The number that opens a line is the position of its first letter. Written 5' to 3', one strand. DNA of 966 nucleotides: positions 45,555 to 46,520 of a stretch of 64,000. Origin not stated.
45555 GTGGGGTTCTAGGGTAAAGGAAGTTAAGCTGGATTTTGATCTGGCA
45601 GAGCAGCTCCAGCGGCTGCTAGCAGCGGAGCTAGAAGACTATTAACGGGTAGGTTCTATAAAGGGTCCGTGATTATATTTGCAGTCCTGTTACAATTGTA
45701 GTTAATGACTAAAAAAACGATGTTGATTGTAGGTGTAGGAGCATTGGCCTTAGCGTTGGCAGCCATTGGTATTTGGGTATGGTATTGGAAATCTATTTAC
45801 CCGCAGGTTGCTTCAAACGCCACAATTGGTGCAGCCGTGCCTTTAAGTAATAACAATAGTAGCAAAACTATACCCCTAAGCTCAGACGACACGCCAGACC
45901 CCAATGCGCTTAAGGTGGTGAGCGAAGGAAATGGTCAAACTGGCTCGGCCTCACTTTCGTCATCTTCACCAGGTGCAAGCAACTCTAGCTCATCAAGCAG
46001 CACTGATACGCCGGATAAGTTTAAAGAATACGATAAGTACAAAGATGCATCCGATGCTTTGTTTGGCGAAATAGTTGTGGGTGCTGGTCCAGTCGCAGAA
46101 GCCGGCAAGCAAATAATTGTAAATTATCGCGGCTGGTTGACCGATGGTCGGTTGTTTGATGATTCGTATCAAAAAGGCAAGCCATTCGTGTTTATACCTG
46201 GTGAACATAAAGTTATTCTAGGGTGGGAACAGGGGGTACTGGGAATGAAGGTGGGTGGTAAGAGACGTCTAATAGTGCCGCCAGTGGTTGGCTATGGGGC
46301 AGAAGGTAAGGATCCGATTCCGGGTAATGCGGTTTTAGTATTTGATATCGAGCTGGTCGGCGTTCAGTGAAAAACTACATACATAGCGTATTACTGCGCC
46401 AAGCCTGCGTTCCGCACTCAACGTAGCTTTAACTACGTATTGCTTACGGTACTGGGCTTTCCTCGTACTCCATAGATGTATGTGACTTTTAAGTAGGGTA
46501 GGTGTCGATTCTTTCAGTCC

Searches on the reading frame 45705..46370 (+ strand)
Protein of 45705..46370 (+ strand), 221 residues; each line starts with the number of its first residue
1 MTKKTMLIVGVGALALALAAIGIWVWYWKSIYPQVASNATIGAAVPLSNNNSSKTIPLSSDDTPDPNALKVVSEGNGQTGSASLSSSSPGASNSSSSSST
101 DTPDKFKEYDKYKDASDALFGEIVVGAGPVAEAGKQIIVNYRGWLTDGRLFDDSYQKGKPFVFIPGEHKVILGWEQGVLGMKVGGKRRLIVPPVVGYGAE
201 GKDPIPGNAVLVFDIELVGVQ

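Call 94: search_protein_families(library=pfam, proteins=[window:45705-46370:+], max_evalue=0.001)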
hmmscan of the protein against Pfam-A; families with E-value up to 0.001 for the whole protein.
window:45705-46370:+ (221 aa): 1 family
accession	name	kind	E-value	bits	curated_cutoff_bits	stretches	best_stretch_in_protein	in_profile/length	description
PF00254.34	FKBP_C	-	4e-30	104.4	21.1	1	131-218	5-94/94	FKBP-type peptidyl-prolyl cis-trans isomerase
